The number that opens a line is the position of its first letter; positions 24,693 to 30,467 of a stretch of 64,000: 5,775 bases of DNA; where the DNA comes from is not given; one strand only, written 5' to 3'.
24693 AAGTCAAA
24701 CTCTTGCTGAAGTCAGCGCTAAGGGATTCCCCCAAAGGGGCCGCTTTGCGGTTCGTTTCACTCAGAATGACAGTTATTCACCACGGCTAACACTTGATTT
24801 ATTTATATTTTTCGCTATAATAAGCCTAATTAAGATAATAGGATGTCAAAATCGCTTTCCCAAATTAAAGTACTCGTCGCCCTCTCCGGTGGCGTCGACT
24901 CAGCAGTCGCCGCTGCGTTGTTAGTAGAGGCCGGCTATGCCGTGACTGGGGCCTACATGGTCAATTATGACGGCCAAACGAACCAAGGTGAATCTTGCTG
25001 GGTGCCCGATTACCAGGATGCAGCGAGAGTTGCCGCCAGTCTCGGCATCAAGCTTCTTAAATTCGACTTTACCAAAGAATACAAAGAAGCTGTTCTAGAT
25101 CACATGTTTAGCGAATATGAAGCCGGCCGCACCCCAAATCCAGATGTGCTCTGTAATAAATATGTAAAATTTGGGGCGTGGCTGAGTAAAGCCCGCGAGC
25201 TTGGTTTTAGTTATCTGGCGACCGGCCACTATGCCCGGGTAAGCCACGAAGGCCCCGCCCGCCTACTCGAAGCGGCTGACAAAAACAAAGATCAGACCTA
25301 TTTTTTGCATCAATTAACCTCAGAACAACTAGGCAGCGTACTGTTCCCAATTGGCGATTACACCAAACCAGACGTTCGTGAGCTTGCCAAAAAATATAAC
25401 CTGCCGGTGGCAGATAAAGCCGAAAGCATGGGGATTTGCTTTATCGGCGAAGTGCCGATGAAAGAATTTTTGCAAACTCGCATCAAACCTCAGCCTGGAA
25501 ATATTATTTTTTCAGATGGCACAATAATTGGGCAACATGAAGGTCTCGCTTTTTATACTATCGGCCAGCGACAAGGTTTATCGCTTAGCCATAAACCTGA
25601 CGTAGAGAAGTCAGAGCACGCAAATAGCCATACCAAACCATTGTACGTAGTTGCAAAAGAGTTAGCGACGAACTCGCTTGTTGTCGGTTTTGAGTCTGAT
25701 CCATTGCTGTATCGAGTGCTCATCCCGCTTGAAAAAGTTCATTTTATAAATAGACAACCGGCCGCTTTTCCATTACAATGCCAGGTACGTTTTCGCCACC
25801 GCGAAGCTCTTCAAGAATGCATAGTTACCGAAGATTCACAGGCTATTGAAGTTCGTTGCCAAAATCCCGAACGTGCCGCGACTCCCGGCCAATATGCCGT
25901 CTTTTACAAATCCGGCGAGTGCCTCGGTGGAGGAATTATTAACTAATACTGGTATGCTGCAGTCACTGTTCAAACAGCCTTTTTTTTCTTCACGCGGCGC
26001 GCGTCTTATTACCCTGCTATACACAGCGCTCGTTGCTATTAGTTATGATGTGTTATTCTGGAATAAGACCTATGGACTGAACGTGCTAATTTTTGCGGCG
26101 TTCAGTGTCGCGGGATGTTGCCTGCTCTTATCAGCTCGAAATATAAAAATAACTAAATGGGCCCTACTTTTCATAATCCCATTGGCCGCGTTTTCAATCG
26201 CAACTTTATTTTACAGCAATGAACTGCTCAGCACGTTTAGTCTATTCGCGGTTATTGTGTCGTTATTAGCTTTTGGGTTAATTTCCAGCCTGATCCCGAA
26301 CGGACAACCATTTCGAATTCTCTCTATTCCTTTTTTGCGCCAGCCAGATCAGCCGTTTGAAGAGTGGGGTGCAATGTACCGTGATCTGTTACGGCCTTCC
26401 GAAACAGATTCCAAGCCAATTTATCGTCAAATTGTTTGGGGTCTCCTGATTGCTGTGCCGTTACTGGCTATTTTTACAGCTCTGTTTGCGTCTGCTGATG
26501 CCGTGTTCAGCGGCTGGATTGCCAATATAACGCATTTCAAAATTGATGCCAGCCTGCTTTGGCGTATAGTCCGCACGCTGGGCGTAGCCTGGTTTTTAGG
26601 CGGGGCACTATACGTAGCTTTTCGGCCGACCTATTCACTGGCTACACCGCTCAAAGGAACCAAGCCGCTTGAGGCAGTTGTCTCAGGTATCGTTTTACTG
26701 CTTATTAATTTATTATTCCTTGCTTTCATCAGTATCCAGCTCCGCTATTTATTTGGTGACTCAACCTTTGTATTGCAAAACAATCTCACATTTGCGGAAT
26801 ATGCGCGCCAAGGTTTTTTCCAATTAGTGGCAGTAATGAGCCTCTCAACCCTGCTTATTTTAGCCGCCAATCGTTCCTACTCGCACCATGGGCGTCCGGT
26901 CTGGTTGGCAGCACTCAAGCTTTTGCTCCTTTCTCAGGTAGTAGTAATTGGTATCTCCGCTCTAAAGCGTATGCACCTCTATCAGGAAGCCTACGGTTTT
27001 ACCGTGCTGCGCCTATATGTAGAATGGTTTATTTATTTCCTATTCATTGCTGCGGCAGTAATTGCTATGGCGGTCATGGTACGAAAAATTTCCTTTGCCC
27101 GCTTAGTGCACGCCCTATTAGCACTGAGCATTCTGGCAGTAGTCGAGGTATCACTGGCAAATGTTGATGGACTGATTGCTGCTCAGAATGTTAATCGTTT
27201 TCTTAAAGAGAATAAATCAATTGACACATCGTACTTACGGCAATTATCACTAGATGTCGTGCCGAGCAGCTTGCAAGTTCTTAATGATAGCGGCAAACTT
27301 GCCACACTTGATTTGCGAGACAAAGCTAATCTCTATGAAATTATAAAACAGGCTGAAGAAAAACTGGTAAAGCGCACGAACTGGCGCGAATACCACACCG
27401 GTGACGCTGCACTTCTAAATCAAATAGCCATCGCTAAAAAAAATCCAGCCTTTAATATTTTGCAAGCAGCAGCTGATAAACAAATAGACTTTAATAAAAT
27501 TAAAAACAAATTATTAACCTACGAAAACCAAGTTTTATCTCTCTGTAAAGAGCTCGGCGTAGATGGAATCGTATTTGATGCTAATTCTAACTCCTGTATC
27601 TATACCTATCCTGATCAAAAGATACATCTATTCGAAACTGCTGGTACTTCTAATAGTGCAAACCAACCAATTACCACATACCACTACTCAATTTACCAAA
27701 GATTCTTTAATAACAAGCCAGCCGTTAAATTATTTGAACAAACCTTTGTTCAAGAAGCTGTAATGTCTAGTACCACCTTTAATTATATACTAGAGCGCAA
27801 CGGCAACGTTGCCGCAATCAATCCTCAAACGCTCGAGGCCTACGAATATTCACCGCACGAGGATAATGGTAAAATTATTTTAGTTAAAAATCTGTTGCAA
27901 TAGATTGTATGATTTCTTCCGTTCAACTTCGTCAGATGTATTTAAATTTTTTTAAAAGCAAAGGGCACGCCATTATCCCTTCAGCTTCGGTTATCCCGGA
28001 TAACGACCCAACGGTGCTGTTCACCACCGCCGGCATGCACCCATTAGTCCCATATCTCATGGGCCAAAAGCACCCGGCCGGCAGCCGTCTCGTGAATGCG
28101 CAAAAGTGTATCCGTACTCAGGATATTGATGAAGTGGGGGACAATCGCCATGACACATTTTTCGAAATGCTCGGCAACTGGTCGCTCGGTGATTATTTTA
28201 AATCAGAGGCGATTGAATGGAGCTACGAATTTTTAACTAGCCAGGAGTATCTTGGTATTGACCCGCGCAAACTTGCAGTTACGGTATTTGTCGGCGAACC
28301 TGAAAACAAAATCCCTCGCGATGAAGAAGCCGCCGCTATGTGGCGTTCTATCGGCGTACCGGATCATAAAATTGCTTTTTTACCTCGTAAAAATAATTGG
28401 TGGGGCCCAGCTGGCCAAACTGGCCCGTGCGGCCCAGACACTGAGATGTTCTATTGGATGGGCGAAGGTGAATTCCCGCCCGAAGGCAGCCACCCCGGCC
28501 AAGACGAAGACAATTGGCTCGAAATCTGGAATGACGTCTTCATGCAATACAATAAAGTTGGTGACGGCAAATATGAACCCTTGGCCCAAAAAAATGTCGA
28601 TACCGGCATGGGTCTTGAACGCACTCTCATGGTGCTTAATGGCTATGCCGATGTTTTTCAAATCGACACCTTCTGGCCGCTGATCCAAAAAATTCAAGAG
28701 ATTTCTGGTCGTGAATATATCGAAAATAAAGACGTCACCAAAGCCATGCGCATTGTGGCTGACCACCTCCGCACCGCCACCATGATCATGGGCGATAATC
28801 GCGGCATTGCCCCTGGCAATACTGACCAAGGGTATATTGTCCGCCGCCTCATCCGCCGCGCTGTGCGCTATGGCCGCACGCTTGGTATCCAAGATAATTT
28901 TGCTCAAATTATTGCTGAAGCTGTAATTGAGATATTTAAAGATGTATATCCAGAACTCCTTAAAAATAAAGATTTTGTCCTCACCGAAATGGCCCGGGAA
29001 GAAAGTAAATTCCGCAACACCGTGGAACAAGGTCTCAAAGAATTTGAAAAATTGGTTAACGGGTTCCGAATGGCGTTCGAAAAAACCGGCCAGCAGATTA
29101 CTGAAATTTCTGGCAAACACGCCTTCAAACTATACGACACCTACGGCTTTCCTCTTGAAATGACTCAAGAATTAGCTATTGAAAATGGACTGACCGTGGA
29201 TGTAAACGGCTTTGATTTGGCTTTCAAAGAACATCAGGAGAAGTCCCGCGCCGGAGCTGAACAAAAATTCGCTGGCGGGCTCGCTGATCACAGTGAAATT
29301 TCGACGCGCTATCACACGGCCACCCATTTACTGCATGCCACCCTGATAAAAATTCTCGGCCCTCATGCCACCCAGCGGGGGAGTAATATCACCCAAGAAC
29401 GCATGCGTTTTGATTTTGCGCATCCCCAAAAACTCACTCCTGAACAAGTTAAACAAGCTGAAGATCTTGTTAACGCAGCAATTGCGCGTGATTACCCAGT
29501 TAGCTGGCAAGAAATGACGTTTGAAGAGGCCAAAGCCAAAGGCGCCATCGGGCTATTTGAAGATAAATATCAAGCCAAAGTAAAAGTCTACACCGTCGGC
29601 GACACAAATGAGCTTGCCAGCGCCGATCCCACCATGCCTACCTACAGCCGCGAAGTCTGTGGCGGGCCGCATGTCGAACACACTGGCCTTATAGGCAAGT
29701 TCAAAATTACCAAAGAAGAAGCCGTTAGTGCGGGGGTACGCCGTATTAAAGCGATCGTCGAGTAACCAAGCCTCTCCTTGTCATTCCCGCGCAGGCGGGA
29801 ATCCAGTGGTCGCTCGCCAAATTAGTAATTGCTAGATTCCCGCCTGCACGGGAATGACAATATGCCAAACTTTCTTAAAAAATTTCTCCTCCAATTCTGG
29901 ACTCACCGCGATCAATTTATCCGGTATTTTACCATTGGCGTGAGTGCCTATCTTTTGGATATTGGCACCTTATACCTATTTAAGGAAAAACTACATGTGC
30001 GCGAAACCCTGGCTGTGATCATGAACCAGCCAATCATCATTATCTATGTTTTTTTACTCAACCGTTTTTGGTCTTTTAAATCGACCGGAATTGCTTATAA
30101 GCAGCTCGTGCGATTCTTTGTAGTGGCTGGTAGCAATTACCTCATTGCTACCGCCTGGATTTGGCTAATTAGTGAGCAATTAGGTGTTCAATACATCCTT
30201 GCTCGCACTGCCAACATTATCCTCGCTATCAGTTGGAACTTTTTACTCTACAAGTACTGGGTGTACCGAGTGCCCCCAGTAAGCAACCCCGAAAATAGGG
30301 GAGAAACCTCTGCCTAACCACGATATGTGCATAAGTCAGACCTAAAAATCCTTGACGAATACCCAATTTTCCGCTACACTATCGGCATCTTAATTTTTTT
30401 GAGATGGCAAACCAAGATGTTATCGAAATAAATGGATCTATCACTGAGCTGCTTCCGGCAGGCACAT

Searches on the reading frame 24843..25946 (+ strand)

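Call 16: search_protein_families(library=ncbifam, proteins=[window:24843-25946:+], max_evalue=1e-10)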
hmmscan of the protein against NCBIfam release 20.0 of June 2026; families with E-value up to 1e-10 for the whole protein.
window:24843-25946:+ (367 aa): 4 families
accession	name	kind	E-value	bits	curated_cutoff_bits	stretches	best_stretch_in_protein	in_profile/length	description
NF001138.1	PRK00143.1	equivalog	6.1e-124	413.4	284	1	9-366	1-345/345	tRNA 2-thiouridine(34) synthase MnmA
TIGR00420.1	trmU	equivalog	7.9e-113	376.9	236.95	1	9-366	2-351/351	tRNA 2-thiouridine(34) synthase MnmA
NF011258.0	PRK14664.1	equivalog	3.1e-56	191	680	1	7-366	5-345/362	tRNA 2-thiouridine(34) synthase MnmA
NF011259.0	PRK14665.1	equivalog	2.9e-54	184.4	364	1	8-366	6-358/360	tRNA 2-thiouridine(34) synthase MnmA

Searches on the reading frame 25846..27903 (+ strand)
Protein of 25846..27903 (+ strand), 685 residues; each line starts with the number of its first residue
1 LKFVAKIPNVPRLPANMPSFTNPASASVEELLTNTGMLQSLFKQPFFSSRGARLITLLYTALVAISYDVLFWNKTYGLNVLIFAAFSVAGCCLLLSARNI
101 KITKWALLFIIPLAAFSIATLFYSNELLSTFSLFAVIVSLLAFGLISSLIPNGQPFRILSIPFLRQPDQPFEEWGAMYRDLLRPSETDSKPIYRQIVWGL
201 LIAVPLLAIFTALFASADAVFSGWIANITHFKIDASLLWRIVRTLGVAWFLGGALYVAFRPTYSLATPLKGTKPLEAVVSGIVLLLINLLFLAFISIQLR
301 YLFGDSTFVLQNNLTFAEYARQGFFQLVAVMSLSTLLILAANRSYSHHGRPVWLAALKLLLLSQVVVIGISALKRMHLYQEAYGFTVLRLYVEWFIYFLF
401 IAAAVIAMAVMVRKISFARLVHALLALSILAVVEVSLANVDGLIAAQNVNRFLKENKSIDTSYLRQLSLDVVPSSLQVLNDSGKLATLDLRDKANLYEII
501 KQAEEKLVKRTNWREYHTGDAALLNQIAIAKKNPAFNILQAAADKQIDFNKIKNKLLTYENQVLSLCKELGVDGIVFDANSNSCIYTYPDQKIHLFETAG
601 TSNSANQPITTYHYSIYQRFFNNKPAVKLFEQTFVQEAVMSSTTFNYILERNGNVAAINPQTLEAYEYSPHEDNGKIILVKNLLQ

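Call 16: search_protein_families(library=ncbifam, proteins=[window:25846-27903:+], max_evalue=1e-10)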
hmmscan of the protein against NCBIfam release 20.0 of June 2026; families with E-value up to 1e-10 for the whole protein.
window:25846-27903:+ (685 aa): 0 families

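Call 21: search_protein_families(library=pfam, proteins=[window:25846-27903:+], max_evalue=0.00001)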
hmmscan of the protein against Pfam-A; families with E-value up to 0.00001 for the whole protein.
window:25846-27903:+ (685 aa): 1 family
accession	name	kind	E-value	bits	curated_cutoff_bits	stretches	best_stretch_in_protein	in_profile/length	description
PF13687.11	DUF4153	-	4.9e-69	233.7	27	1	111-474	2-369/373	Domain of unknown function (DUF4153)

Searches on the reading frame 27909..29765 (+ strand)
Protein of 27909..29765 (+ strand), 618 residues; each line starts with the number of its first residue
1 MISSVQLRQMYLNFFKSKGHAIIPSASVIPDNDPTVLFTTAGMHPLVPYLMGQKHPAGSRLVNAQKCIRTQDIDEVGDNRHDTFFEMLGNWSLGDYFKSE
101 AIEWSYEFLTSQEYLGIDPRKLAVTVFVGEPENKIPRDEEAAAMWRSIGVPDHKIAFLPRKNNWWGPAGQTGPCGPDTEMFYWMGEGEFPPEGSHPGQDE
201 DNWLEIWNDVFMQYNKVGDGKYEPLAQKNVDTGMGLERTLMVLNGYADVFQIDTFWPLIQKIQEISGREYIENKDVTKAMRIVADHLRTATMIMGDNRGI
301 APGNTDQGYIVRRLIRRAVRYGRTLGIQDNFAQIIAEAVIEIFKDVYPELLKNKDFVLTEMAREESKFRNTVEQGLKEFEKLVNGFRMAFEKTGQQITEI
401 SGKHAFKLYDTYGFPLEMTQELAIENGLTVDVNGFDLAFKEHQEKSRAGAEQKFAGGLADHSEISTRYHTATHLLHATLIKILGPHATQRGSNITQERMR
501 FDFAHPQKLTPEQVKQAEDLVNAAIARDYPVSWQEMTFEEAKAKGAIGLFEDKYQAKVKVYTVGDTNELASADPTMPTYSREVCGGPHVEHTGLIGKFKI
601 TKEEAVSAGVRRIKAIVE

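Call 16: search_protein_families(library=ncbifam, proteins=[window:27909-29765:+], max_evalue=1e-10)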
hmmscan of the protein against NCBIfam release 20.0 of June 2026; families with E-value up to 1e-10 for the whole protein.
window:27909-29765:+ (618 aa): 4 families
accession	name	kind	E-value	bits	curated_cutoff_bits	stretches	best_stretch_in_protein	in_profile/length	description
NF002436.0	PRK01584.1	equivalog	1e-253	843.2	529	1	5-618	4-593/595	alanine--tRNA ligase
TIGR00344.1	alaS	equivalog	4.2e-191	637.3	457.05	2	7-452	2-432/847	alanine--tRNA ligase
TIGR03683.1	A-tRNA_syn_arch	equivalog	2.4e-72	244.5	744.7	3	466-614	594-731/902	alanine--tRNA ligase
NF040865.1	a_tRNA_ed_AlaXM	equivalog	5e-18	65.7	300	1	466-616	95-232/234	alanyl-tRNA editing protein AlaXM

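Call 31: find_homologous_proteins(query=window:27909-29765:+, max_evalue=1e-30)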
Query window:27909-29765:+ (618 aa): 8000 proteins with E <= 1e-30 among 8000 candidates; the best 120 are listed.
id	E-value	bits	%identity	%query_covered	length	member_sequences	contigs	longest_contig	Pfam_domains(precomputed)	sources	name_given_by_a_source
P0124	0.0e+0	1438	100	100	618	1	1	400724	PF01411.25,PF07973.20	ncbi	-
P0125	0.0e+0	1278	88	100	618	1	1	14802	PF01411.25,PF07973.20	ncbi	-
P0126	0.0e+0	1230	85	100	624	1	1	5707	PF01411.25,PF07973.20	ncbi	-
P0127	0.0e+0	1214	83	100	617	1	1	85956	PF01411.25,PF07973.20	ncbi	-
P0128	0.0e+0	1201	81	100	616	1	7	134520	PF01411.25,PF07973.20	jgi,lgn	jgi:alanyl-tRNA synthetase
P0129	0.0e+0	1200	81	100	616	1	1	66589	PF01411.25,PF07973.20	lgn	-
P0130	0.0e+0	1199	82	100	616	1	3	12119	PF01411.25,PF07973.20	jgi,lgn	jgi:alanyl-tRNA synthetase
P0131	0.0e+0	1199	81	100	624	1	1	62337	PF01411.25,PF07973.20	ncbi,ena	-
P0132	0.0e+0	1195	81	100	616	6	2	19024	PF01411.25,PF07973.20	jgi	jgi:alanyl-tRNA synthetase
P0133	0.0e+0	1194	81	100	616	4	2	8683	PF01411.25,PF07973.20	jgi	jgi:alanyl-tRNA synthetase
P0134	0.0e+0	1188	80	100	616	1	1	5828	PF01411.25,PF07973.20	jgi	jgi:alanyl-tRNA synthetase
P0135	0.0e+0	1187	81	100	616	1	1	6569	PF01411.25,PF07973.20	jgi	jgi:alanyl-tRNA synthetase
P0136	0.0e+0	1186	81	100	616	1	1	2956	PF01411.25,PF07973.20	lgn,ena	-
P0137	0.0e+0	1185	80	100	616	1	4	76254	PF01411.25,PF07973.20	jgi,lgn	jgi:alanyl-tRNA synthetase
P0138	0.0e+0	1185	80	100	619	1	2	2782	PF01411.25,PF07973.20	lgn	-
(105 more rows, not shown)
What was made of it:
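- AlaRS is 72-78% identical to Magasanikbacteria, Parcubacteria and Patescibacteria proteins (call 31). The housekeeping AlaRS is closest to Magasanikbacteria, Parcubacteria and Patescibacteria at 72-78% identity (call 31).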

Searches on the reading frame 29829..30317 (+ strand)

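Call 21: search_protein_families(library=pfam, proteins=[window:29829-30317:+], max_evalue=0.00001)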
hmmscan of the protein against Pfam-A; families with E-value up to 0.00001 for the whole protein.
window:29829-30317:+ (162 aa): 1 family
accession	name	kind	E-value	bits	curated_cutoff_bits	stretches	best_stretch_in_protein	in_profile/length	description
PF04138.20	GtrA_DPMS_TM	-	3.1e-19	69.7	26.1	1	32-145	1-116/117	GtrA/DPMS, transmembrane domain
